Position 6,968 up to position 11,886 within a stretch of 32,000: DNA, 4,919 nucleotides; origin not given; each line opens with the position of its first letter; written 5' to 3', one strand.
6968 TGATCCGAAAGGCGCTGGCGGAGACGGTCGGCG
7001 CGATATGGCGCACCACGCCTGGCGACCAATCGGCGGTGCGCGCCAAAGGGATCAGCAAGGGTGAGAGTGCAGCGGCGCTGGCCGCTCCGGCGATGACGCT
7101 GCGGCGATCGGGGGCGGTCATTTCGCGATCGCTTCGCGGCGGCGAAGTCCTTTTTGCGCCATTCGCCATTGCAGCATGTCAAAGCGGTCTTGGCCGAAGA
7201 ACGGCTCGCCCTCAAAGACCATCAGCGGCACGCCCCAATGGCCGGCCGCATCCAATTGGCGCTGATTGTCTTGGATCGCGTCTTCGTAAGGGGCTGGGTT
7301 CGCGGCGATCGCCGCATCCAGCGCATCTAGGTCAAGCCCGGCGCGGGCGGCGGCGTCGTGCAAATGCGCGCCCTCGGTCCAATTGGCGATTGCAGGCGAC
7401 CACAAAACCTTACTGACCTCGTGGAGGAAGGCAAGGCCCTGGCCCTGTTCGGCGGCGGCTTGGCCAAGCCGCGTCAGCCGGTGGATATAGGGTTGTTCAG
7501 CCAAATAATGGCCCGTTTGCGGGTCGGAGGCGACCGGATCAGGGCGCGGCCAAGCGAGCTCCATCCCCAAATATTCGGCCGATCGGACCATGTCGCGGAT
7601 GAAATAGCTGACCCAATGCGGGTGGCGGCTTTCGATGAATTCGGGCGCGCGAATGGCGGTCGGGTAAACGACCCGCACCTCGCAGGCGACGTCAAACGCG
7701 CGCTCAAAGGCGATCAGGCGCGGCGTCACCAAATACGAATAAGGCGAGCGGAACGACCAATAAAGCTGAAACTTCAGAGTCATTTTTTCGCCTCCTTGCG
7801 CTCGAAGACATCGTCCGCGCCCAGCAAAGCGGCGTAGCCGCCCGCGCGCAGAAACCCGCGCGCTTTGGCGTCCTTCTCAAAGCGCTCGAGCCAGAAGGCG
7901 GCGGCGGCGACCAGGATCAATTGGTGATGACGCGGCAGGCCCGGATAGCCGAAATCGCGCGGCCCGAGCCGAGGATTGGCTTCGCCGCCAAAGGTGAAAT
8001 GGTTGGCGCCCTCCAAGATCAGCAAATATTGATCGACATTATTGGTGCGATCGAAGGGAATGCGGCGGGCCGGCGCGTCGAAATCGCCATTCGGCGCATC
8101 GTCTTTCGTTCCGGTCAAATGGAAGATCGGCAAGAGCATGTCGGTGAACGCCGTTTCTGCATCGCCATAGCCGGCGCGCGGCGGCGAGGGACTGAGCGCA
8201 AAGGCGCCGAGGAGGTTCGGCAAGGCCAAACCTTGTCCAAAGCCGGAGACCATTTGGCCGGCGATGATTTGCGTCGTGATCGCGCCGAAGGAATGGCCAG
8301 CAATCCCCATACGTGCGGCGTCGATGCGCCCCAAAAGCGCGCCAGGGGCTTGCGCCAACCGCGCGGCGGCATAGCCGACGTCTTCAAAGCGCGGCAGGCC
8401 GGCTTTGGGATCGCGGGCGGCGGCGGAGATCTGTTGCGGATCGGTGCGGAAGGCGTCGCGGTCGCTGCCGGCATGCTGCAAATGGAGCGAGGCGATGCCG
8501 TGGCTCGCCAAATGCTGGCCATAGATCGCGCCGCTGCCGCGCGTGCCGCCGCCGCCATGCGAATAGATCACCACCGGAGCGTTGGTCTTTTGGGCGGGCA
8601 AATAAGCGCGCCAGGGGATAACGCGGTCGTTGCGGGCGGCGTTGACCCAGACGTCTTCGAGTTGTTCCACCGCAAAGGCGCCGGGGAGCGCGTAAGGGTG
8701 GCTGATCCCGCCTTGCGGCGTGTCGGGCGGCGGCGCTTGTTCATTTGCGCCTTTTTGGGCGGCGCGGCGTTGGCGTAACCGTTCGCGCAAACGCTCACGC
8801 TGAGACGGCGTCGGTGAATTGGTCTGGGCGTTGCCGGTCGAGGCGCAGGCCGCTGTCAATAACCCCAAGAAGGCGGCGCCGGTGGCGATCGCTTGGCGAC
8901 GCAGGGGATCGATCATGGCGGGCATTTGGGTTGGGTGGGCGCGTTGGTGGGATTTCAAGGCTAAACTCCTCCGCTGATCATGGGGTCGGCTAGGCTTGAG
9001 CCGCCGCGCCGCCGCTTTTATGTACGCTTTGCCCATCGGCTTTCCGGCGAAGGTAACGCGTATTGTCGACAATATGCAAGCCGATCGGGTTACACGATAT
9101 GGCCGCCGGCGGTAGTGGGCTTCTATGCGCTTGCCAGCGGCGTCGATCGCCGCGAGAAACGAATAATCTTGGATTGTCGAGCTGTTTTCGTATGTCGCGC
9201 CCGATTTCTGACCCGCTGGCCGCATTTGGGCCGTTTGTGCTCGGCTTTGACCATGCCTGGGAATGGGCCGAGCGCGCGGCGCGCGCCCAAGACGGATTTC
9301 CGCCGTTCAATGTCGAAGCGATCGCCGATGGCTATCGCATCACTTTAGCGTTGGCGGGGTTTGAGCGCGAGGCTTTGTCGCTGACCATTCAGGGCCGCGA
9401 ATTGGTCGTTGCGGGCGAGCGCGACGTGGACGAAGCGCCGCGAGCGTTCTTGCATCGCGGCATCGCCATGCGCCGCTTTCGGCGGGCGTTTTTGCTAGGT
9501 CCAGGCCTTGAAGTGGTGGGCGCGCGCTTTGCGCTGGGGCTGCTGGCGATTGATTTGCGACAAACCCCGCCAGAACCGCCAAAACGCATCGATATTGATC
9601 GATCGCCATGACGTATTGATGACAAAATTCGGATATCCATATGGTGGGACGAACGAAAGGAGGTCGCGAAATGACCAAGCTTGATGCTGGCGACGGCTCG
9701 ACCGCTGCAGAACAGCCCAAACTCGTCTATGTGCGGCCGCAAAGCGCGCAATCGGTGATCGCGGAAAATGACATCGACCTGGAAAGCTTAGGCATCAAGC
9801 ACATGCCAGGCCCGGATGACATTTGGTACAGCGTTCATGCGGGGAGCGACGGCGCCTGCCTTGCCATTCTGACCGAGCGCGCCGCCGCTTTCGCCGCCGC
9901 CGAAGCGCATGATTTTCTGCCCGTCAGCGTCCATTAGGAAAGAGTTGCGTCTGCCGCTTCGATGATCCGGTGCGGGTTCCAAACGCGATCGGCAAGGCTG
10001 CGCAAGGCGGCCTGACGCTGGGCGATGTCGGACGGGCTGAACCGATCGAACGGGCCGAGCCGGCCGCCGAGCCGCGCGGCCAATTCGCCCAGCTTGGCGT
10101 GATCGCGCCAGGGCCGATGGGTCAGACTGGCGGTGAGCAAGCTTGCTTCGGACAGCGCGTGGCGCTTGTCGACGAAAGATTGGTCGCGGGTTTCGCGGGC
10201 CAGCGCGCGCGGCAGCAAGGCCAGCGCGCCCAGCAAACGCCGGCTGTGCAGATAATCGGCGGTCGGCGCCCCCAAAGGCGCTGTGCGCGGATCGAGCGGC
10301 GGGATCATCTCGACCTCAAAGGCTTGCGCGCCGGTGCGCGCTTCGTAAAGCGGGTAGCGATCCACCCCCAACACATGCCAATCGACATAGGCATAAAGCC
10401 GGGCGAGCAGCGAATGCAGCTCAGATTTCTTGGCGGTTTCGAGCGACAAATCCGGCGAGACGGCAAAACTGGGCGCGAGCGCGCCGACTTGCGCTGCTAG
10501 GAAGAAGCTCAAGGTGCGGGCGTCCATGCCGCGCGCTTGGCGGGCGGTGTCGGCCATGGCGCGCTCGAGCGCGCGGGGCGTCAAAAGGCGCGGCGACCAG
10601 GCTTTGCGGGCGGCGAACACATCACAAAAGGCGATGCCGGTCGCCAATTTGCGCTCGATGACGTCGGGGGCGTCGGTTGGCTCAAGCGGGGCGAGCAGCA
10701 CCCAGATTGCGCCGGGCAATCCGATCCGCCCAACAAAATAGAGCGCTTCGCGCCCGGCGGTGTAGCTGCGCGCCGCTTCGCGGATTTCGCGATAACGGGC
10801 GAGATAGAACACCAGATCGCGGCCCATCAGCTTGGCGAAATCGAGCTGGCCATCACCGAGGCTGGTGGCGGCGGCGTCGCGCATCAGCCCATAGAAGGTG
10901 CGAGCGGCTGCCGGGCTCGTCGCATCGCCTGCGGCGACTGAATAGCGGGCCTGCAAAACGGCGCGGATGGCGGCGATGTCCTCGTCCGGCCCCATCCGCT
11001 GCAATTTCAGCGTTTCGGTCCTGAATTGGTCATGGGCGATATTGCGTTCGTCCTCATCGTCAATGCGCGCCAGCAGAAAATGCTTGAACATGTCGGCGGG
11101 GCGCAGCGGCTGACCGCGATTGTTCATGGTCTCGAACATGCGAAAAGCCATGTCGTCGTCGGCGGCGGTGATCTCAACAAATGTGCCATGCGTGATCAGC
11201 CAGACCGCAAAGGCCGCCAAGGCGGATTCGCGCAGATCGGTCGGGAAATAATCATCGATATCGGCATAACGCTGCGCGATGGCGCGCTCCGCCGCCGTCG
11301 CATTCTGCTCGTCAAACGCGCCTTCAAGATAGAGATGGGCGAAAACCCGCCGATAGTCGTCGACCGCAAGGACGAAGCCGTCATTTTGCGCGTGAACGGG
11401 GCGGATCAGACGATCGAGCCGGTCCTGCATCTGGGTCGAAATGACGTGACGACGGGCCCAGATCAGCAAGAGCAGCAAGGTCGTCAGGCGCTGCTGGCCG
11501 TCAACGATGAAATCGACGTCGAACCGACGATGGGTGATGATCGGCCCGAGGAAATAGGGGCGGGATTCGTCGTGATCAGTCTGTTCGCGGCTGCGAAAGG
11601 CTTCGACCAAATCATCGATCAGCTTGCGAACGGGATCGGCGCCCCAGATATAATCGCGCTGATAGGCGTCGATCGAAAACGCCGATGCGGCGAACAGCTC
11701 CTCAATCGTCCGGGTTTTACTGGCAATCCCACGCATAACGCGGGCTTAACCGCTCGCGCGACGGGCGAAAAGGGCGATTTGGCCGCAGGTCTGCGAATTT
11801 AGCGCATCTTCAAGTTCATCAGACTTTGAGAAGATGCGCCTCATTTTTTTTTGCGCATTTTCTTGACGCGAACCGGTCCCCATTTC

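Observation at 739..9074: Candidate GntR-controlled uptake plus exported-hydrolase module: a TonB-dependent receptor and a five-gene operon share an identical operator-like palindrome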

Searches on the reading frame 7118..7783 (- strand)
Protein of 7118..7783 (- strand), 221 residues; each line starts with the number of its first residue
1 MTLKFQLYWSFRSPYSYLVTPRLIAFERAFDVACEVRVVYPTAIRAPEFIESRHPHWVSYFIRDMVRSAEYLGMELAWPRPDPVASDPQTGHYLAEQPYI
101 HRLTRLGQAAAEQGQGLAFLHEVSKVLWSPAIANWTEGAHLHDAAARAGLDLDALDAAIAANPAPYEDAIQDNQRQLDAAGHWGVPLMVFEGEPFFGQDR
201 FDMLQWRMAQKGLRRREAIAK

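Call 8: search_protein_families(library=pfam, proteins=[window:7118-7783:-], max_evalue=0.01)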
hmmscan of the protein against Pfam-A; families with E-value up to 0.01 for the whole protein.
window:7118-7783:- (221 aa): 1 family
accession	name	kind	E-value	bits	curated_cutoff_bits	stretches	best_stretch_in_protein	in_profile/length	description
PF01323.26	DSBA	-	2.6e-16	60.4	25.6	1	7-206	4-188/191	DSBA-like thioredoxin domain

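Call 21: search_protein_families(library=ncbifam, proteins=[window:7118-7783:-], max_evalue=0.001)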
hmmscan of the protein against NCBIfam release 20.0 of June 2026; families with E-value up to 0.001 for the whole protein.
window:7118-7783:- (221 aa): 0 families

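Call 30: search_solved_structures(query=window:7118-7783:-, max_evalue=0.1)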
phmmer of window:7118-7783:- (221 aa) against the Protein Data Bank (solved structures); distinct sequences matched with E-value up to 0.1: 5.
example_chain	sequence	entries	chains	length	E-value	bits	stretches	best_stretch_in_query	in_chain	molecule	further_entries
3gl5_A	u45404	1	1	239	0.0017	21.4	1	104-191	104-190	Putative DsbA oxidoreductase SCO1869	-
2imd_A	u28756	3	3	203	0.0025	20.9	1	7-210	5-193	2-hydroxychromene-2-carboxylate isomerase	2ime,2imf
5cnw_A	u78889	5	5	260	0.0071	19.4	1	107-193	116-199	FrnE protein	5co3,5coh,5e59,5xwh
5cp1_A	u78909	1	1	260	0.0075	19.3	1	107-193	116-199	FrnE protein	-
3fz5_A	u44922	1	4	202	0.019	18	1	145-206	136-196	Possible 2-hydroxychromene-2-carboxylate isomerase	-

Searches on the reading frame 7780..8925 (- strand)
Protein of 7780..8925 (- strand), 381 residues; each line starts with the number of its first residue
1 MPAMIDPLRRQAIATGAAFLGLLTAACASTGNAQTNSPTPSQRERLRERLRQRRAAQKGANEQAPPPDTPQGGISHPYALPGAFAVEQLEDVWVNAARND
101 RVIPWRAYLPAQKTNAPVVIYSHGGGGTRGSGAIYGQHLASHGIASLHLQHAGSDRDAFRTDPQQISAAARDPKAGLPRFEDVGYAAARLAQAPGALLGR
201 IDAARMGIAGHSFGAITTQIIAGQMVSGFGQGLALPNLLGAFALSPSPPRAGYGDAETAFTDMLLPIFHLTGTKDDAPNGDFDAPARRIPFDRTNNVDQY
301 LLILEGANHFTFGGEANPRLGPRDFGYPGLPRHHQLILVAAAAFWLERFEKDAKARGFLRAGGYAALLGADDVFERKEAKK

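Call 8: search_protein_families(library=pfam, proteins=[window:7780-8925:-], max_evalue=0.01)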
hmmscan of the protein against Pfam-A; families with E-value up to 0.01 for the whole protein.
window:7780-8925:- (381 aa): 2 families
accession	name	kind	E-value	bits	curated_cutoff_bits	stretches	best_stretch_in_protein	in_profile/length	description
PF03403.19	PAF-AH_p_II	-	4.1e-07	29.3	20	1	114-161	98-143/372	Platelet-activating factor acetylhydrolase, isoform II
PF12740.14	PETase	-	0.0065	16.3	28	0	129-224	67-145/263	PET hydrolase-like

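Call 21: search_protein_families(library=ncbifam, proteins=[window:7780-8925:-], max_evalue=0.001)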
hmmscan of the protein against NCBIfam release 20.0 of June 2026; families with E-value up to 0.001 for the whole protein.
window:7780-8925:- (381 aa): 2 families
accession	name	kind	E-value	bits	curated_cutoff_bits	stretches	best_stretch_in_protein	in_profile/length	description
NF058653.1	LipP1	equivalog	1.9e-05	23.7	350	1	85-130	42-85/300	LipP1 family hormone-sensitive lipase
NF033149.0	CHL_hydrolase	equivalog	7.2e-05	21.8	500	1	76-217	36-161/310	chloramphenicol hydrolase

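Call 29: search_solved_structures(query=window:7780-8925:-, max_evalue=0.1)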
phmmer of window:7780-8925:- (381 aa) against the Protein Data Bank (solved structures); distinct sequences matched with E-value up to 0.1: 11.
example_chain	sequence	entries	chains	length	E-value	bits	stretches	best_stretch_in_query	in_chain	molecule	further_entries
5yae_A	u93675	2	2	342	0.00046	22.8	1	115-217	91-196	Esterase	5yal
9jqw_A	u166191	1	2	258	0.00055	22.6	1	117-223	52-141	Leaf-branch compost cutinase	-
6aid_A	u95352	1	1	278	0.016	17.7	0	107-224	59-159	Esterase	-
5lul_A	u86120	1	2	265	0.052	16.1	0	107-224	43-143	Cutinase 2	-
5luj_A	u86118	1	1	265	0.052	16.1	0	108-224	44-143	Cutinase 2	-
5luk_A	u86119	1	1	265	0.054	16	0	107-224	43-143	Cutinase 2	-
7qjs_A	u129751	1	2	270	0.055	16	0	108-224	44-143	Cutinase 2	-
3vis_A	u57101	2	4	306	0.089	15.3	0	107-224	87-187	Esterase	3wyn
6m07_A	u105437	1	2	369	0.093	15.2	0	111-160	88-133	Platelet-activating factor acetylhydrolase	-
6m06_A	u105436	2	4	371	0.094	15.2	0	111-160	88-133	Platelet-activating factor acetylhydrolase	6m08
3d59_A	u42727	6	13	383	0.1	15.1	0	111-160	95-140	Platelet-activating factor acetylhydrolase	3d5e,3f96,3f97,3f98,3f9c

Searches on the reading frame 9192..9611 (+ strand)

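Call 8: search_protein_families(library=pfam, proteins=[window:9192-9611:+], max_evalue=0.01)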
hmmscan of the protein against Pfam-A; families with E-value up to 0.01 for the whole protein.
window:9192-9611:+ (139 aa): 2 families
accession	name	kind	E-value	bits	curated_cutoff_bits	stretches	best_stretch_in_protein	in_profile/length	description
PF00011.27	HSP20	-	1.1e-11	45.1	20.8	1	46-135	7-101/102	Hsp20/alpha crystallin family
PF17886.7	ArsA_HSP20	-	0.0052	16.8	22.5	1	46-102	2-40/63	HSP20-like domain found in ArsA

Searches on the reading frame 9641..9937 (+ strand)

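Call 8: search_protein_families(library=pfam, proteins=[window:9641-9937:+], max_evalue=0.01)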
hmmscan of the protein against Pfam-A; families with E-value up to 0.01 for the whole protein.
window:9641-9937:+ (98 aa): 1 family
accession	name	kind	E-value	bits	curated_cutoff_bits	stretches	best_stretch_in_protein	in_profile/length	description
PF06620.16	DUF1150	-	2.1e-09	37.8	25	1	22-98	8-76/76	Protein of unknown function (DUF1150)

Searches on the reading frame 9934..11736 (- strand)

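Call 8: search_protein_families(library=pfam, proteins=[window:9934-11736:-], max_evalue=0.01)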
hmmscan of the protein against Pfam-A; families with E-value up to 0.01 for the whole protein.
window:9934-11736:- (600 aa): 1 family
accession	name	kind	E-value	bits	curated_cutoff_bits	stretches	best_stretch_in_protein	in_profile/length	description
PF03235.19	GmrSD_N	-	8e-28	98.4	33.2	1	11-221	1-198/199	GmrSD restriction endonuclease, N-terminal domain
